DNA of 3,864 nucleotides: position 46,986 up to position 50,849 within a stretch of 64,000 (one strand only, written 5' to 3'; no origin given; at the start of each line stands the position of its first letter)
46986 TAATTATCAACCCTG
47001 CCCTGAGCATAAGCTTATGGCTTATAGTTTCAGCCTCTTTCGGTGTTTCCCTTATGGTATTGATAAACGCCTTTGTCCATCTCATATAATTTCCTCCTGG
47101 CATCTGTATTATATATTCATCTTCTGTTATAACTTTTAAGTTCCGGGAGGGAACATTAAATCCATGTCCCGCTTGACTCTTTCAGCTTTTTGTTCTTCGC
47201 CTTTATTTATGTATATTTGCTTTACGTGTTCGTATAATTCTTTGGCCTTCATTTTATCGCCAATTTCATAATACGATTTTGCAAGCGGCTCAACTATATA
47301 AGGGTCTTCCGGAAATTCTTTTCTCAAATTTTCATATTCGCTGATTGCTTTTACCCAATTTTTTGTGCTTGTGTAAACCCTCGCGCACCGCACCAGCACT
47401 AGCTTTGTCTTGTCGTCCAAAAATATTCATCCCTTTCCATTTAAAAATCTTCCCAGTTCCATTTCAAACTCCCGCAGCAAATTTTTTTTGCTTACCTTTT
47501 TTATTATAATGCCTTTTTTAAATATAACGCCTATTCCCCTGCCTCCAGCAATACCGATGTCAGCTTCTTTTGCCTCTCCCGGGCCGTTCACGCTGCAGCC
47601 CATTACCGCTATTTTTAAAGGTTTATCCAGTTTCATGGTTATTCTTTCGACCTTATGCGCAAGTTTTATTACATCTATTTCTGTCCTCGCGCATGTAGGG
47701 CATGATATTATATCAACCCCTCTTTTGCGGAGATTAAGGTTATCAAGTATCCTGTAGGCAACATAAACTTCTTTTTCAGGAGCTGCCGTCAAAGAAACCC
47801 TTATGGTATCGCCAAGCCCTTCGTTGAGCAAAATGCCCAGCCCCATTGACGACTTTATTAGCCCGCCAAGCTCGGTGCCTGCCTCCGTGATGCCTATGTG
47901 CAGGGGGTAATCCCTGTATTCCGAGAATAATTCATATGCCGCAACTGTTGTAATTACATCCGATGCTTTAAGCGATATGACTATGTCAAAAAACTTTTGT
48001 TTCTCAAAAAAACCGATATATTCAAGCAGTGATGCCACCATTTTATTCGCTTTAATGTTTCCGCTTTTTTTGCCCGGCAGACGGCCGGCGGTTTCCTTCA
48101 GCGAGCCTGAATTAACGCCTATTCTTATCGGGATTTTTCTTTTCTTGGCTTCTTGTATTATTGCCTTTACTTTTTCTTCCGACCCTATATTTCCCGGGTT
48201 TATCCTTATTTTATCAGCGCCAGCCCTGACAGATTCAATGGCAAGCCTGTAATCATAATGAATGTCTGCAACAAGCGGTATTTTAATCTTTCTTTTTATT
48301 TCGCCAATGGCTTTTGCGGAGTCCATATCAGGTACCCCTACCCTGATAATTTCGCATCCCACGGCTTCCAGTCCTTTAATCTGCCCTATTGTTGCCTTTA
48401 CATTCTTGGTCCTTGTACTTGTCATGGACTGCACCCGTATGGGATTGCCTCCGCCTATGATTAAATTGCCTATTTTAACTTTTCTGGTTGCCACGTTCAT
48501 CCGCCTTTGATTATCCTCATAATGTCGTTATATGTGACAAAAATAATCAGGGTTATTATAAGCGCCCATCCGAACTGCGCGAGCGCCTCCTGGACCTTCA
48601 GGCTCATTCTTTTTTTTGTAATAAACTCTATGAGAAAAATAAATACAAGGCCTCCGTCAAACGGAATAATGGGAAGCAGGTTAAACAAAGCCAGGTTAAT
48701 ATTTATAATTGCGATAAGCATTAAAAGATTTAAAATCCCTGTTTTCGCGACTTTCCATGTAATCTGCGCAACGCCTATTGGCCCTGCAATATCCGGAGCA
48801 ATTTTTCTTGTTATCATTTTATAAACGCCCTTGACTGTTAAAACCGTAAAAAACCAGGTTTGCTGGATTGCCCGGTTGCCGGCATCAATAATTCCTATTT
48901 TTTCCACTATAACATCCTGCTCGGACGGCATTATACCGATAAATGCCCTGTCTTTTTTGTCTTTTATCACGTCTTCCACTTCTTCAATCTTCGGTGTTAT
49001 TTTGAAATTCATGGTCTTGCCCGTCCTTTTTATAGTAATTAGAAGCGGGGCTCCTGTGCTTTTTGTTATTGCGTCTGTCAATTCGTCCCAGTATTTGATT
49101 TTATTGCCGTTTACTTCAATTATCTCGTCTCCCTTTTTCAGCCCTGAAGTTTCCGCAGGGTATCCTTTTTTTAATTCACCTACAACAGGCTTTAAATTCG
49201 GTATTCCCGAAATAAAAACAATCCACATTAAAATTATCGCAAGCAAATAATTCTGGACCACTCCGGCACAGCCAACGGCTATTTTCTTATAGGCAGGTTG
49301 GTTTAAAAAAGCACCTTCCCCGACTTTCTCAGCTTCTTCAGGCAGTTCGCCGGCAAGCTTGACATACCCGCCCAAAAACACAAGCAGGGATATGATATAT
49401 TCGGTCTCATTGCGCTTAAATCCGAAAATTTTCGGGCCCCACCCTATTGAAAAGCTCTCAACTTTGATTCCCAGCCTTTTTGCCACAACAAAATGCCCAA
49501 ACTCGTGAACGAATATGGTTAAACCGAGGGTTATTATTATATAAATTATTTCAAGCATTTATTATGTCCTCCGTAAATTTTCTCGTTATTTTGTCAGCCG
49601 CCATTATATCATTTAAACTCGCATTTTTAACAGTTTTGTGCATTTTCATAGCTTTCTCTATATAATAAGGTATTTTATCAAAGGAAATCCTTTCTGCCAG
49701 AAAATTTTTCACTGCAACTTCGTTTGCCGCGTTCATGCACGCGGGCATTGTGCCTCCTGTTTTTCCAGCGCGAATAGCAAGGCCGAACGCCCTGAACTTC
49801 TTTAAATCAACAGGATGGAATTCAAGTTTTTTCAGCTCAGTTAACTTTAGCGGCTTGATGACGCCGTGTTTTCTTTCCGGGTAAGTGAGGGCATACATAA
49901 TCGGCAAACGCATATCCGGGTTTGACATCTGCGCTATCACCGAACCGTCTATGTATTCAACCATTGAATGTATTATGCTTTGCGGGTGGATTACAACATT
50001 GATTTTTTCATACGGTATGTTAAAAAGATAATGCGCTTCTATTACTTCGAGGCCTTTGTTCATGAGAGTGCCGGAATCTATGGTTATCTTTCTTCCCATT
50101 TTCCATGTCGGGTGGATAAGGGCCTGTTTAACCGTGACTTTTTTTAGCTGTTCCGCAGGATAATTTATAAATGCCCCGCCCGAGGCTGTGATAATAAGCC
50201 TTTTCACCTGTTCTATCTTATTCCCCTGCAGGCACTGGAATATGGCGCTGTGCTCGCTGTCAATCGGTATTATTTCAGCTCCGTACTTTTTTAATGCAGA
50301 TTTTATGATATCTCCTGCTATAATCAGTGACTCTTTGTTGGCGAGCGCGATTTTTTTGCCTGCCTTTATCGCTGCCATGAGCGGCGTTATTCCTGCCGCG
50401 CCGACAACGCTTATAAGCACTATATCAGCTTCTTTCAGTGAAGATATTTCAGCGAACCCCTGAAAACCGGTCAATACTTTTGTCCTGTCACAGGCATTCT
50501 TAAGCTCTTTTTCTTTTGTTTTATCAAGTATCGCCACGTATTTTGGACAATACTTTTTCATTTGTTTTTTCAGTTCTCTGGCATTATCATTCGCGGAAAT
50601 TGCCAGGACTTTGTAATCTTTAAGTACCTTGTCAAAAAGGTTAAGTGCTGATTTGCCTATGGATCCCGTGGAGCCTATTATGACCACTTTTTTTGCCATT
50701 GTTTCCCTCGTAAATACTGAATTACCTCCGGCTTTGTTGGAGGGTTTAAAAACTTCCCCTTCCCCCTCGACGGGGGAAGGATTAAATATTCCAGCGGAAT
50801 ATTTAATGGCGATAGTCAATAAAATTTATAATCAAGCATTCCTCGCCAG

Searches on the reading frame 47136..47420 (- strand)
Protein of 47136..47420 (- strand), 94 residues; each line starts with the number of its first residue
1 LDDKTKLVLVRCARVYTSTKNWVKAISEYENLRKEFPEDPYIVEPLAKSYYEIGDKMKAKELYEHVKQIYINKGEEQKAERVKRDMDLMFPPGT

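Call 94: search_protein_families(library=pfam, proteins=[window:47136-47420:-], max_evalue=0.000001)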
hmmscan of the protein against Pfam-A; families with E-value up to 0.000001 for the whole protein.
window:47136-47420:- (94 aa): 1 family
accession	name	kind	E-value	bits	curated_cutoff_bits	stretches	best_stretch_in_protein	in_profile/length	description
PF13174.12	TPR_6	-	6.2e-07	30.1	26.3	0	46-70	6-30/33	Tetratricopeptide repeat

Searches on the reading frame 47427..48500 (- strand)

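Call 94: search_protein_families(library=pfam, proteins=[window:47427-48500:-], max_evalue=0.000001)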
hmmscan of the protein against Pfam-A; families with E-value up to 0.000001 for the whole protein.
window:47427-48500:- (357 aa): 1 family
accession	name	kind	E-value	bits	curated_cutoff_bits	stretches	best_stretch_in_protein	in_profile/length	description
PF04551.19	GcpE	-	1.9e-142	474.7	32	1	5-348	1-340/343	GcpE protein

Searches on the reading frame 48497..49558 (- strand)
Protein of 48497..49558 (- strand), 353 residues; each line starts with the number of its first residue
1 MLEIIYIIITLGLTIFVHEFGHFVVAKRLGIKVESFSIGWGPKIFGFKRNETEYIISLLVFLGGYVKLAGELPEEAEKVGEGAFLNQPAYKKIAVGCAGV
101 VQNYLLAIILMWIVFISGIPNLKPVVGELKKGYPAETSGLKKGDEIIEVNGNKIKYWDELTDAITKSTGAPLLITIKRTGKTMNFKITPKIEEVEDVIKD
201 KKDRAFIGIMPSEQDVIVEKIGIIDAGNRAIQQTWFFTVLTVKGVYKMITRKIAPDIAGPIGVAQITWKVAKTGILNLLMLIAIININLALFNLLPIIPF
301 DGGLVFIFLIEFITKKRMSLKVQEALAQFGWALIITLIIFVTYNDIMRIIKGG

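Call 94: search_protein_families(library=pfam, proteins=[window:48497-49558:-], max_evalue=0.000001)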
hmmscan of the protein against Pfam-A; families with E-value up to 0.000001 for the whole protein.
window:48497-49558:- (353 aa): 3 families
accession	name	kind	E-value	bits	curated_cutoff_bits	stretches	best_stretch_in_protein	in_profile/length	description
PF02163.28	Peptidase_M50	-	5.1e-57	193.2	27.2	1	6-336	1-220/221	Peptidase family M50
PF13180.12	PDZ_2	-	2.2e-08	34.7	27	1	123-187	13-78/80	PDZ domain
PF00595.29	PDZ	-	1e-07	32.6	23.2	1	124-176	27-80/81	PDZ domain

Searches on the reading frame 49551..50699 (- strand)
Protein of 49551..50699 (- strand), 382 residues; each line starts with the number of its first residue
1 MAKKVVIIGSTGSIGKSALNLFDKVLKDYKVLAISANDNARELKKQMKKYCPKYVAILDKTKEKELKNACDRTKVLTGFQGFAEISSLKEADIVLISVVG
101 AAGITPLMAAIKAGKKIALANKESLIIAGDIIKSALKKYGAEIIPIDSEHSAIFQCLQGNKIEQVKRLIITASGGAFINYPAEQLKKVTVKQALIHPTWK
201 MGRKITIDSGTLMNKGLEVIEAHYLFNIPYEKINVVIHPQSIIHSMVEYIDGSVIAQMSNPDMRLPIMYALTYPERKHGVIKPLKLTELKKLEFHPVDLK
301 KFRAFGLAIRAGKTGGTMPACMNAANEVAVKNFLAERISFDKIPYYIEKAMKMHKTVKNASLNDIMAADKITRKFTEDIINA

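Call 94: search_protein_families(library=pfam, proteins=[window:49551-50699:-], max_evalue=0.000001)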
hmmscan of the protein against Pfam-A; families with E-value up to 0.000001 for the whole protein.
window:49551-50699:- (382 aa): 3 families
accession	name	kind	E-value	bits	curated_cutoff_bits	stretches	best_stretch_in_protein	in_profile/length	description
PF13288.12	DXPR_C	-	1.8e-40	138.2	27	1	258-374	1-114/115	DXP reductoisomerase C-terminal domain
PF08436.17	DXP_redisom_C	-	3.1e-40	136.6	26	1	143-226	1-84/84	1-deoxy-D-xylulose 5-phosphate reductoisomerase C-terminal domain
PF02670.22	DXP_reductoisom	-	1.8e-38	132.6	21.7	1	5-129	1-129/129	1-deoxy-D-xylulose 5-phosphate reductoisomerase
